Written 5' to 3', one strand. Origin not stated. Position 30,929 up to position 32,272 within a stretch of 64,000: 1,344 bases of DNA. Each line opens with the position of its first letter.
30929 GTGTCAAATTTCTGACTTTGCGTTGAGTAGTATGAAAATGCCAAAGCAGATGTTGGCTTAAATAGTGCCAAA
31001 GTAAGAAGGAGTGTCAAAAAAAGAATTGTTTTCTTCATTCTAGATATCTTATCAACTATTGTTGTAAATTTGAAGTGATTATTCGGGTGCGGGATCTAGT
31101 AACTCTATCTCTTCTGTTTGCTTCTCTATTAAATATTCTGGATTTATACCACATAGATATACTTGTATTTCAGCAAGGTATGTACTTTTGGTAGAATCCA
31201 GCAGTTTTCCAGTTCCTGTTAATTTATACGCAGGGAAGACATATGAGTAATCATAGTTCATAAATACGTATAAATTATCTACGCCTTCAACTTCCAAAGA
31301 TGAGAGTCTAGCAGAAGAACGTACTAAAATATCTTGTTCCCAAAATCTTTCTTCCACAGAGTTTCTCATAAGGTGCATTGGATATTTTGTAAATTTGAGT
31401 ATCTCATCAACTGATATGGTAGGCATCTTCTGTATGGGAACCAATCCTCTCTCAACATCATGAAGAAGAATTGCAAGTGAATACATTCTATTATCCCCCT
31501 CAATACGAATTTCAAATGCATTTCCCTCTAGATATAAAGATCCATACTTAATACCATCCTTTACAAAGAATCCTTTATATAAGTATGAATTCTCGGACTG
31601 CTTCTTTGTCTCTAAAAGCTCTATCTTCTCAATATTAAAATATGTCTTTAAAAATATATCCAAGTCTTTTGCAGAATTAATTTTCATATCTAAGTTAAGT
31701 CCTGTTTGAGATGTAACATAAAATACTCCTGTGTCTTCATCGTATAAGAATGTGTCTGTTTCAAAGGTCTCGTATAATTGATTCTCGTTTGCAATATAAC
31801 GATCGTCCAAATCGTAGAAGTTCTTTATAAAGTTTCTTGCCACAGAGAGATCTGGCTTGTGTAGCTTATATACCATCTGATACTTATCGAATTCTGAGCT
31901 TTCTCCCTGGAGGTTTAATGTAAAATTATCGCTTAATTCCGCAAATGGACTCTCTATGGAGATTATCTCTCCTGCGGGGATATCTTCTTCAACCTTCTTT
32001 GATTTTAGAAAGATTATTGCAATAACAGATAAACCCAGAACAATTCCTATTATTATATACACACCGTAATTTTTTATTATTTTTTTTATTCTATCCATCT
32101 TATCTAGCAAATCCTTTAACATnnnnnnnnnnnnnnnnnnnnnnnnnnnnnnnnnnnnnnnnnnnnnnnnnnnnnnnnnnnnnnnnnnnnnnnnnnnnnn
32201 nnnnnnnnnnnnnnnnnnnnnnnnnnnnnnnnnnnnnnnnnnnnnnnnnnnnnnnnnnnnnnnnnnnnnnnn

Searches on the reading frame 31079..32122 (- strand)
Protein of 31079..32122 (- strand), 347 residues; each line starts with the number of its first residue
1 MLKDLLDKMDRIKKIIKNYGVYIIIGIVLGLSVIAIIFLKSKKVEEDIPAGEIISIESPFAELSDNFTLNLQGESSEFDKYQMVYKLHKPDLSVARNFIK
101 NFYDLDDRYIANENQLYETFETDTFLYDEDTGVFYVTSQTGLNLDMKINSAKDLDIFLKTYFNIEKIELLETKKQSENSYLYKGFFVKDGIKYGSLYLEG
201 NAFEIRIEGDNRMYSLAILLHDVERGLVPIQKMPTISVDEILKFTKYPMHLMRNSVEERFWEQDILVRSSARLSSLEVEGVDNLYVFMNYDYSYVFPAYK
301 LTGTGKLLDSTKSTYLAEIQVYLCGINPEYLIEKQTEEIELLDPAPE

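Call 5: search_protein_families(library=pfam, max_evalue=0.01, proteins=[window:31079-32122:-])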
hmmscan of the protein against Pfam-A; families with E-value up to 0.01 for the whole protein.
window:31079-32122:- (347 aa): 0 families

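Call 9: search_protein_families(library=ncbifam, max_evalue=1, proteins=[window:31079-32122:-])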
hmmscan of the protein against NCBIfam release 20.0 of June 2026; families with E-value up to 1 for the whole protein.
window:31079-32122:- (347 aa): 0 families

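Call 76: search_solved_structures(query=A7, max_evalue=1)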
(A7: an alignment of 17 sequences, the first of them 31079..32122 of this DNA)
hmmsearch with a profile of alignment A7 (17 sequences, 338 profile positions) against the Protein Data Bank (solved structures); distinct sequences matched with E-value up to 1: 0.

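Call 88: find_homologous_proteins(query=window:31079-32122:-, max_evalue=0.001)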
Query window:31079-32122:- (347 aa): 2 proteins with E <= 0.001 among 3092 candidates.
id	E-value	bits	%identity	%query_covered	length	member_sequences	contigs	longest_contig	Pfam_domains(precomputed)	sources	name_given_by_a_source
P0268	2.6e-126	439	100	58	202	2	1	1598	-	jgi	-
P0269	1.8e-90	322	46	99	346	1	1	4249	-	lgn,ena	-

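Call 107: predict_structure(alignment_id=A9)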
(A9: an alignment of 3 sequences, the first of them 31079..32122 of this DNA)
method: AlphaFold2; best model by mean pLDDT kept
length: 347 residues; sequences in the alignment: 3
mean_pLDDT: 40.9   pTM: 0.36
mean pLDDT of the five models: 40.9, 40.3, 38.6, 38.1, 37.8
residues with pLDDT >= 90: 0; 70-90: 7; 50-70: 107; < 50: 233
segments of 3 or more residues with pLDDT < 50: 40-89, 111-115, 117-119, 130-133, 138-143, 177-180, 193-197, 199-347
pLDDT, mean of each block of 10 residues (from residue 1): 71 65 64 60 31 23 22 26 42 63 57 47 55 48 51 63 63 54 56 48 37 26 25 32 27 22 22 24 29 33 28 28 32 29 25
secondary structure, 60 per line:
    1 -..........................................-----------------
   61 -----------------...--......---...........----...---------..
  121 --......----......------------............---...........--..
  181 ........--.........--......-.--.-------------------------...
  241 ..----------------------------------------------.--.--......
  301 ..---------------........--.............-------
elements in order: H2-43 E83-88 H92-102 E123-128 E133-138 H151-162 E166-176 E179-188 E191-199 E202-207 H238-242 E295-302 E318-325 H328-340

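Call 109: search_solved_structures(query=A10, max_evalue=10)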
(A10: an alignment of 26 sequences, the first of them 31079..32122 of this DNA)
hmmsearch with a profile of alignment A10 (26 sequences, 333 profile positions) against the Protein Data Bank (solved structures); distinct sequences matched with E-value up to 10: 4.
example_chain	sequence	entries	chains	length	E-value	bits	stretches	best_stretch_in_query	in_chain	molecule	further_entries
3h0l_A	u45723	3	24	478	0.13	14.9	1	45-101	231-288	Glutamyl-tRNA(Gln) amidotransferase subunit A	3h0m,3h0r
6gyb_c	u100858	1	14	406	0.37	13.4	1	10-56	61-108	VirB10 protein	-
6ncl_a4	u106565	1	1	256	1.5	11.4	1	7-37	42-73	P7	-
2mfr_A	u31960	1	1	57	1.7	11.2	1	16-39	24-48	Insulin receptor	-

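Call 110: search_protein_families(library=pfam, alignment_id=A10, max_evalue=0.1)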
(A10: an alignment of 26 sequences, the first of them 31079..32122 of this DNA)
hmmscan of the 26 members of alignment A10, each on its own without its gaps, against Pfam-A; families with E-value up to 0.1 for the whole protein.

A. member 1, window:31079-32122:- (347 aa): 0 families

B. families by the number of members that match (of 26 scanned): 12 families
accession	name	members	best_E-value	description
PF13962.11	PGG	1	0.012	Domain of unknown function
PF08679.17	DsrD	1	0.029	Dissimilatory sulfite reductase D (DsrD)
PF06363.16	Picorna_P3A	1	0.039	Picornaviridae P3A protein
PF12698.13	ABC2_membrane_3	1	0.042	ABC-2 family transporter protein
PF22289.1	DmmA-like_C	1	0.051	Dimethylamine monooxygenase subunit DmmA-like, C-terminal domain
PF22317.1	PolB_N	1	0.065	DNA polymerase II small subunit, N-terminal domain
PF06024.17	Orf78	1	0.074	Orf78 (ac78)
PF12273.13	RCR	1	0.081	Chitin synthesis regulation, resistance to Congo red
PF09911.14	DUF2140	1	0.082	Uncharacterized protein conserved in bacteria (DUF2140)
PF23121.1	SPOC_AIPP2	1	0.089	AIPP2, SPOC-like domain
PF20101.4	DUF6491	1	0.092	Family of unknown function (DUF6491)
PF02529.20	PetG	1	0.095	Cytochrome B6-F complex subunit 5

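Call 111: search_protein_families(library=phrogs, max_evalue=0.01, proteins=[window:31079-32122:-])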
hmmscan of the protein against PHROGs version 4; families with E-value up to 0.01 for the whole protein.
window:31079-32122:- (347 aa): 0 families
